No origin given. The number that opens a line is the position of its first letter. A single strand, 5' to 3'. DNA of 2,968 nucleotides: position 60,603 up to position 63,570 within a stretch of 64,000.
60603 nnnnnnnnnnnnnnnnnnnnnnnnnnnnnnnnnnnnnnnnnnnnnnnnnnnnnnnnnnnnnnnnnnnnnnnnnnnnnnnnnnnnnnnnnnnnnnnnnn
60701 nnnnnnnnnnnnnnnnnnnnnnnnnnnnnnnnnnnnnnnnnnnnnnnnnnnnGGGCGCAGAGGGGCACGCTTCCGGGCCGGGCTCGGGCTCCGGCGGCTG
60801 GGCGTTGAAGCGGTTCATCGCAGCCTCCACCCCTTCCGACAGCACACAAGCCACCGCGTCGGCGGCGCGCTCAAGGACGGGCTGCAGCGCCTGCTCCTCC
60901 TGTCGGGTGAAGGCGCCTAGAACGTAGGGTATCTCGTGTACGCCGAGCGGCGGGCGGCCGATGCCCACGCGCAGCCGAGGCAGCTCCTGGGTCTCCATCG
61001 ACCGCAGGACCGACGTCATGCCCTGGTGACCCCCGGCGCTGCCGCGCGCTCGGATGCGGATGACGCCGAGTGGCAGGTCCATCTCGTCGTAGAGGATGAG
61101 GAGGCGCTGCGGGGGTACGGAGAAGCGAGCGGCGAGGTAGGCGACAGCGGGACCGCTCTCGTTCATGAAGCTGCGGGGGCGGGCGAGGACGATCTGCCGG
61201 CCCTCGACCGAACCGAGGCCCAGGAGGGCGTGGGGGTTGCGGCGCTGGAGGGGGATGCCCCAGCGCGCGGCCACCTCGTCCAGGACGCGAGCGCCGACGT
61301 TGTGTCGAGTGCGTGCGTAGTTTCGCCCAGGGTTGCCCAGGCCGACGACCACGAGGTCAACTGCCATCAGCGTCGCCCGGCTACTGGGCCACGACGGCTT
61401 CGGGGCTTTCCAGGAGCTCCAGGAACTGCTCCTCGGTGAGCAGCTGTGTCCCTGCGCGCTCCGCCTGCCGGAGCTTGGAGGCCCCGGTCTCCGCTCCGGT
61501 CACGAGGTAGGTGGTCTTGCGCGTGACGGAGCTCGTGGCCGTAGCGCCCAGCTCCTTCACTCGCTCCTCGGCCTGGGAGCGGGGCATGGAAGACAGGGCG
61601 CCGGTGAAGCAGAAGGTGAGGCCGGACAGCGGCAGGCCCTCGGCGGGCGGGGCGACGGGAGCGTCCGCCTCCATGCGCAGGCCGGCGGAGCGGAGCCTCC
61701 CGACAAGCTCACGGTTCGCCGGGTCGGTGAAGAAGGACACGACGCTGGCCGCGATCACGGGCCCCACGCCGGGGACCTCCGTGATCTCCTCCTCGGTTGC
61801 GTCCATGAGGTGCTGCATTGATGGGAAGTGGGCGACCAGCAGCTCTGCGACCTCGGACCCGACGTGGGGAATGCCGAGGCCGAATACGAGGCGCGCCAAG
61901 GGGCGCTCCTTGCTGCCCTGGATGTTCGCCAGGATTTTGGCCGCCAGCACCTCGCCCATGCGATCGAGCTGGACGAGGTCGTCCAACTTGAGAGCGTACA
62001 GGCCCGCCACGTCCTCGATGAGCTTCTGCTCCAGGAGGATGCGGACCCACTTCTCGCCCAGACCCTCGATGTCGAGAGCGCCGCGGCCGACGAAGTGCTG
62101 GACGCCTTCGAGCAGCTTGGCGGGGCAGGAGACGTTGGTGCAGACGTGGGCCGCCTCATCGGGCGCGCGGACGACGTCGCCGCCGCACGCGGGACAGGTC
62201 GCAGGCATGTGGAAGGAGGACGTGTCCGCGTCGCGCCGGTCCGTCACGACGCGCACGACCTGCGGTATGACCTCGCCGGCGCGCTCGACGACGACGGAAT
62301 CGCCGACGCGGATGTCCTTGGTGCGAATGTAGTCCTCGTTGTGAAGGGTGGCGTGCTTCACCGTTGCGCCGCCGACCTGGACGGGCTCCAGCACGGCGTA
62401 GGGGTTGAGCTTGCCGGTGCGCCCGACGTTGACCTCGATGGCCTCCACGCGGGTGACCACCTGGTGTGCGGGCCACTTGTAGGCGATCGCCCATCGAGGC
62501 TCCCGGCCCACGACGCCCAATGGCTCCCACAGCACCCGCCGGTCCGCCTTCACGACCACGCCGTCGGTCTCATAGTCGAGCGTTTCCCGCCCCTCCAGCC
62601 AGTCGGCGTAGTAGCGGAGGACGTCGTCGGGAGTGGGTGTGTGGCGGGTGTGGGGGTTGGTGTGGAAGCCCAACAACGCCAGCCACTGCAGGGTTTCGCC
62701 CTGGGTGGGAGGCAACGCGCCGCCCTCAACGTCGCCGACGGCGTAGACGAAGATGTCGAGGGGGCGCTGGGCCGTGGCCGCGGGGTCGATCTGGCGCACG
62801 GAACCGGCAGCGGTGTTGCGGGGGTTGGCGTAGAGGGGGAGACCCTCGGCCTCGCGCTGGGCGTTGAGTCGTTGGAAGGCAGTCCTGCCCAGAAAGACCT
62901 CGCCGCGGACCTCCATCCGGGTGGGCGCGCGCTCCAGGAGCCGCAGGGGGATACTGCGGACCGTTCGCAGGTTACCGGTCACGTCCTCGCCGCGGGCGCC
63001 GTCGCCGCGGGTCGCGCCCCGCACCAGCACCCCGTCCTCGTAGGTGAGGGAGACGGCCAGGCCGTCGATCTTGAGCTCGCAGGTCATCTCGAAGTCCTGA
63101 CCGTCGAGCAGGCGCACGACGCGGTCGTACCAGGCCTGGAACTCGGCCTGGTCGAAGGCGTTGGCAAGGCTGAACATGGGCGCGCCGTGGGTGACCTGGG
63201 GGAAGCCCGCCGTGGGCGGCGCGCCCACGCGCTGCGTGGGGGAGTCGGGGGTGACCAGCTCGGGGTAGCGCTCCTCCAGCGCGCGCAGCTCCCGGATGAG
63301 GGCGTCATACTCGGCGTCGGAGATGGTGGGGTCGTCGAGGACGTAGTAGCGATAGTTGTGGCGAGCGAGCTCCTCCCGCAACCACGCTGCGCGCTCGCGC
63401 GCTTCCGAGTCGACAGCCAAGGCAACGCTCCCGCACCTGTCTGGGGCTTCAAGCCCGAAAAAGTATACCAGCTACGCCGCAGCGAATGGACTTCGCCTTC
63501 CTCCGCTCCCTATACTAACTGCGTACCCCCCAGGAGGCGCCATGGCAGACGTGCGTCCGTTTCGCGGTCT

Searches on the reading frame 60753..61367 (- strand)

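Call 83: search_protein_families(library=pfam, proteins=[window:60753-61367:-], max_evalue=0.00001)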
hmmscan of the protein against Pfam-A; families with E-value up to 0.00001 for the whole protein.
window:60753-61367:- (205 aa): 1 family
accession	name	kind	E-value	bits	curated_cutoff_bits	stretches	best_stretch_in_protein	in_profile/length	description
PF01195.25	Pept_tRNA_hydro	-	5.6e-61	206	27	1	6-188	1-183/183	Peptidyl-tRNA hydrolase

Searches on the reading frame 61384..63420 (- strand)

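Call 83: search_protein_families(library=pfam, proteins=[window:61384-63420:-], max_evalue=0.00001)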
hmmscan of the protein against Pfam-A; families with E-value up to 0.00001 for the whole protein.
window:61384-63420:- (679 aa): 8 families
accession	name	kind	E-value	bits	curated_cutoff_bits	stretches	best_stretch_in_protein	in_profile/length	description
PF01653.23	DNA_ligase_aden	-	4.7e-89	298.7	27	1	71-318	2-252/253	NAD-dependent DNA ligase adenylation domain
PF03120.22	DNA_ligase_OB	-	1e-33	115.5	32.9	1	323-399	2-78/79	NAD-dependent DNA ligase OB-fold domain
PF12826.13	HHH_2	-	1.5e-26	92.7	27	1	510-573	1-64/64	Helix-hairpin-helix motif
PF00533.33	BRCT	-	1.5e-13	51.2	21.3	1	596-670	4-78/78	BRCA1 C Terminus (BRCT) domain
PF14520.12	HHH_5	-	4.2e-12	46.8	27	0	515-562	5-53/57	Helix-hairpin-helix domain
PF22745.1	Nlig-Ia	-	4.5e-10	40.5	27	1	8-57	3-52/92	DNA ligase-like, N-terminal NAD+-binding domain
PF03119.21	DNA_ligase_ZBD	-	7.3e-09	35.8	25.8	1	408-434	1-27/27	NAD-dependent DNA ligase C4 zinc finger domain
PF00633.29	HHH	-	4e-07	30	24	1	536-563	3-30/30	Helix-hairpin-helix motif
